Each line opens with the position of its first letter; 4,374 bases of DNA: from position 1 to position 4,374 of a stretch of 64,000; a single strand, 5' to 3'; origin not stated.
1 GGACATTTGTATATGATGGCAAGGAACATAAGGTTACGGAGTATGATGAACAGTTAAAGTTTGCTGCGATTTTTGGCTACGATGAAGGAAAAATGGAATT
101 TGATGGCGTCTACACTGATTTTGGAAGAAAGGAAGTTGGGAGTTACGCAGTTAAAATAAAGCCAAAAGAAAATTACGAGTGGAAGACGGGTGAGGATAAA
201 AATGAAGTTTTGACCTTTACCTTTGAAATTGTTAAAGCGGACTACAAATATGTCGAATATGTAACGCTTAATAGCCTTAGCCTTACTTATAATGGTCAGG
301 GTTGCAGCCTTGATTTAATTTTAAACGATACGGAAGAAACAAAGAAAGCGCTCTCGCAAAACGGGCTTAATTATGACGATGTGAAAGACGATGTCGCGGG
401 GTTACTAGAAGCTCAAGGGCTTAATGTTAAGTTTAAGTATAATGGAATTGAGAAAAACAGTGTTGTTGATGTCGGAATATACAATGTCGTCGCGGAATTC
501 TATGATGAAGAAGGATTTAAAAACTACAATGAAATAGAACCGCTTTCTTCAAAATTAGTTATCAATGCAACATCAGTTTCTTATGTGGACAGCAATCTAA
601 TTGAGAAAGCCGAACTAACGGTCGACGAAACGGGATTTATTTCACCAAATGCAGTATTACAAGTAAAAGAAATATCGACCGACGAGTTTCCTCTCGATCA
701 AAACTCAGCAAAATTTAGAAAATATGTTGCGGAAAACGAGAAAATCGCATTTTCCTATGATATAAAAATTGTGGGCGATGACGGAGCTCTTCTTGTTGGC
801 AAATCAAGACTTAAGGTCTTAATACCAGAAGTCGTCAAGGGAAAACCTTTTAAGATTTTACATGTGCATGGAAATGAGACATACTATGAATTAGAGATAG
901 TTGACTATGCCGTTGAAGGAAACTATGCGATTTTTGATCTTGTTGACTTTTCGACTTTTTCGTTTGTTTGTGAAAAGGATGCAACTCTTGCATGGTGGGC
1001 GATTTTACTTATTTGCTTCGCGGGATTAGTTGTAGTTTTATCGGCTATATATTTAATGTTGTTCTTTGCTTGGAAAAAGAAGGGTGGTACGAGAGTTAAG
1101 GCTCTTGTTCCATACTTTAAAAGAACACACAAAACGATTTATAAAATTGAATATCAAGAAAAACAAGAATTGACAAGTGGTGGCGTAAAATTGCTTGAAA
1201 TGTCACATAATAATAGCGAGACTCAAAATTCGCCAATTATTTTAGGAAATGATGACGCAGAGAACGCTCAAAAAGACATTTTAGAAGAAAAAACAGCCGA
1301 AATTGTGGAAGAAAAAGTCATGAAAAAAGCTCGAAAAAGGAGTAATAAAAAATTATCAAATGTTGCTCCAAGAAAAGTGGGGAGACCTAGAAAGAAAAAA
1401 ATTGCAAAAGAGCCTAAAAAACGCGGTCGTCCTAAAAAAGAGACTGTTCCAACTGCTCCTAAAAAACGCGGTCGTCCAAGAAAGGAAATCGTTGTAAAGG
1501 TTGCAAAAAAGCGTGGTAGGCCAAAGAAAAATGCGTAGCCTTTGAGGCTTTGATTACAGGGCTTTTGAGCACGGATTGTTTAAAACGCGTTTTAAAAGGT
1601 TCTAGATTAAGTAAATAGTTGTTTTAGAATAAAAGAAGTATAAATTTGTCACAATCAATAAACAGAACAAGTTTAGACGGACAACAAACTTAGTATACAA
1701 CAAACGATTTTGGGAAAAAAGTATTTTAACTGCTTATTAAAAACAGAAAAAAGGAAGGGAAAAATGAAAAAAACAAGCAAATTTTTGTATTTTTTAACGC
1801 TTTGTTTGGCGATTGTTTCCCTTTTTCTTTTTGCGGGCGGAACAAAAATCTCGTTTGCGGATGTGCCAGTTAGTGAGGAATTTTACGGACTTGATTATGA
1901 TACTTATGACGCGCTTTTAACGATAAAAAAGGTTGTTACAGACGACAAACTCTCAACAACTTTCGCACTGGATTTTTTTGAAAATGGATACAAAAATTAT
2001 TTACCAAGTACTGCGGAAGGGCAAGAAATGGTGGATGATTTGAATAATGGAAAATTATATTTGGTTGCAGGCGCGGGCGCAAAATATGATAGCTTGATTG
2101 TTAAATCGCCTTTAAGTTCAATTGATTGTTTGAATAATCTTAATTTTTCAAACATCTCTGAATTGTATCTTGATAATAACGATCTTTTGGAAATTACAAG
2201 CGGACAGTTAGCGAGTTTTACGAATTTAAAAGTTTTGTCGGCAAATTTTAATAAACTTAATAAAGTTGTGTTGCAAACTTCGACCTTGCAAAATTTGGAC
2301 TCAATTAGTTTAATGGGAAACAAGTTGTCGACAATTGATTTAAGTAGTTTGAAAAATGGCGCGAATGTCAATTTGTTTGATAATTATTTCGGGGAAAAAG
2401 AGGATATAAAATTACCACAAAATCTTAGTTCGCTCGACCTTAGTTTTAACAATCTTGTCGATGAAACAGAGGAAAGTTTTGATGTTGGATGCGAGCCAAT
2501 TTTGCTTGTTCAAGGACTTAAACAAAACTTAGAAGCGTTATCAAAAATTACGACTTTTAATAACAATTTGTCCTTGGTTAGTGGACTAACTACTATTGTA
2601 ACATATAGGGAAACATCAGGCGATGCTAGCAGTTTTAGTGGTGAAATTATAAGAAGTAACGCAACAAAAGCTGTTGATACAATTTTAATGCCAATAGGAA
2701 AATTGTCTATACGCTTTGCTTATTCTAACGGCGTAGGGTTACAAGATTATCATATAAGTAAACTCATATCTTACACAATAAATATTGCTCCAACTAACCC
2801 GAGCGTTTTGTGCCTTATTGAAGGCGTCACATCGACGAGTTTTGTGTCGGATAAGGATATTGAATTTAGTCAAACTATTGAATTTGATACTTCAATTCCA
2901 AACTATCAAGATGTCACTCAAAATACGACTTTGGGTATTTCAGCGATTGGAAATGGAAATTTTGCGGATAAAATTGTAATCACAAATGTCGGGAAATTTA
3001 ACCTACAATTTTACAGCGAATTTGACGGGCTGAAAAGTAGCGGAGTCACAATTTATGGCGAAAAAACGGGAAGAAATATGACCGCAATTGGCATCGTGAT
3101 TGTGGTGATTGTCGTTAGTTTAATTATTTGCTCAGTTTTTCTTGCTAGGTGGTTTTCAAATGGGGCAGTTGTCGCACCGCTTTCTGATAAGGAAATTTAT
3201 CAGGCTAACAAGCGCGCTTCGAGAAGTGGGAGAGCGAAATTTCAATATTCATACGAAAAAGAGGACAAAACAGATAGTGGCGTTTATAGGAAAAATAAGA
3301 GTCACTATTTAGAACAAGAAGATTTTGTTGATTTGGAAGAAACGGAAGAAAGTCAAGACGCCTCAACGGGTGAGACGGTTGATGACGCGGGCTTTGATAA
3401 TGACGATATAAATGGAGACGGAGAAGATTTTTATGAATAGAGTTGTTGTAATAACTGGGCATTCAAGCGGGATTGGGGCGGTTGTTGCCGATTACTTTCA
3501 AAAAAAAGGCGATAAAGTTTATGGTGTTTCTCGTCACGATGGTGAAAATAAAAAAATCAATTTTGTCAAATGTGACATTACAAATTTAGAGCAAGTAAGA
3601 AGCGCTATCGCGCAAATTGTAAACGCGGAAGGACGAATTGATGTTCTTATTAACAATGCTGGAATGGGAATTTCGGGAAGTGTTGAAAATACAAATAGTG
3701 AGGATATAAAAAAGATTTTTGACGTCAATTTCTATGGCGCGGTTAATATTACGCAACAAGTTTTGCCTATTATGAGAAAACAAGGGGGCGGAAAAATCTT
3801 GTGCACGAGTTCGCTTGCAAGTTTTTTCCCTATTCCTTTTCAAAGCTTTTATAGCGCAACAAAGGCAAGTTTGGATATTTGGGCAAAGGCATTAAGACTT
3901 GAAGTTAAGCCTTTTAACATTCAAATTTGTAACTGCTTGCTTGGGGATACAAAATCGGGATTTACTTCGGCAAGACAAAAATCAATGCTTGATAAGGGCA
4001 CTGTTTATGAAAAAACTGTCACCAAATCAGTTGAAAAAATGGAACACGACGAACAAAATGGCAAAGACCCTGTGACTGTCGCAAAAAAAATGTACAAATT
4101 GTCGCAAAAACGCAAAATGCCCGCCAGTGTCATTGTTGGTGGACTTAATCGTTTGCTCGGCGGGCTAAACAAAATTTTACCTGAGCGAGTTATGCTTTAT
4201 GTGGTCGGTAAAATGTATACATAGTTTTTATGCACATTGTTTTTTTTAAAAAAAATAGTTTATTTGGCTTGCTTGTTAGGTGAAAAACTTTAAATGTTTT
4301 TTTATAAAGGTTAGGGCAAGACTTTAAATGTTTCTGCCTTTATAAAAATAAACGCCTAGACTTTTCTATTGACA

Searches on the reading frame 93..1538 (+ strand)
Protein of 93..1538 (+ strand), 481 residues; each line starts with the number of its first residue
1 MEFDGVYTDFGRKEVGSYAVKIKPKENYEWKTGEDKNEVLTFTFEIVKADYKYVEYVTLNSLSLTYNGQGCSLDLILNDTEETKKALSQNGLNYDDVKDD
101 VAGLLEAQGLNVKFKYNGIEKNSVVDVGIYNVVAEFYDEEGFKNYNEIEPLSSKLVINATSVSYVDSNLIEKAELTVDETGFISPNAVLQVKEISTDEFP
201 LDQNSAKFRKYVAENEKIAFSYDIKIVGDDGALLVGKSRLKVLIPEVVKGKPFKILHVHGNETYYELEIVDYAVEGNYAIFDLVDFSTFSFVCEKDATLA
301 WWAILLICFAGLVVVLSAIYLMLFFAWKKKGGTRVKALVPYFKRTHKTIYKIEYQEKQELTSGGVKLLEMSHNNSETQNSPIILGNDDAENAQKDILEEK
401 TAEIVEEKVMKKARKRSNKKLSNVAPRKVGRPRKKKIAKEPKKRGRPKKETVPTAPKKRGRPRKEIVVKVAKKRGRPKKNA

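Call 27: search_protein_families(library=pfam, proteins=[window:93-1538:+], max_evalue=0.001)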
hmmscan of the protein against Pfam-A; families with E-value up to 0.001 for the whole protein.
window:93-1538:+ (481 aa): 1 family
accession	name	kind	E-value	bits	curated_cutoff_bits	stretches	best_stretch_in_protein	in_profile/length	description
PF18887.5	MBG_3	-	4.6e-05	23.9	25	0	102-139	20-56/72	MBG domain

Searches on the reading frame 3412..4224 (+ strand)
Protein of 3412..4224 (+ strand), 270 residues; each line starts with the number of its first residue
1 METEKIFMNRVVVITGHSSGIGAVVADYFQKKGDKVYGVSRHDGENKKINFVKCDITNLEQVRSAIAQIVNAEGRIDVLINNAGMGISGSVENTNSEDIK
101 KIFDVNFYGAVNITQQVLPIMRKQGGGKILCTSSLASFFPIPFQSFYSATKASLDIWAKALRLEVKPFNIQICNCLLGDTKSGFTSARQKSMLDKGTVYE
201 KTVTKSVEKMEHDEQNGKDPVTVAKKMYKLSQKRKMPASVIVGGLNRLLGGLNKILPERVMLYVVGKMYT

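Call 27: search_protein_families(library=pfam, proteins=[window:3412-4224:+], max_evalue=0.001)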
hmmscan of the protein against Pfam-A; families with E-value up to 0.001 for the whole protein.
window:3412-4224:+ (270 aa): 5 families
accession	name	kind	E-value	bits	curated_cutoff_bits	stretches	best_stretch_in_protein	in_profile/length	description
PF00106.31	adh_short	-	2.2e-43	148.4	26.6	1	10-189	1-191/195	short chain dehydrogenase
PF13561.12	adh_short_C2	-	1.5e-28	100.5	27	1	18-174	5-170/236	Enoyl-(Acyl carrier protein) reductase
PF08659.16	KR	-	1.2e-13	51.8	22.6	1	14-162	5-164/180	KR domain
PF01370.27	Epimerase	-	4.8e-10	39.7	20.9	1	12-160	1-155/240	NAD dependent epimerase/dehydratase family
PF08643.16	DUF1776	-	8.6e-05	22.5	25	1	88-258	105-290/294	Fungal family of unknown function (DUF1776)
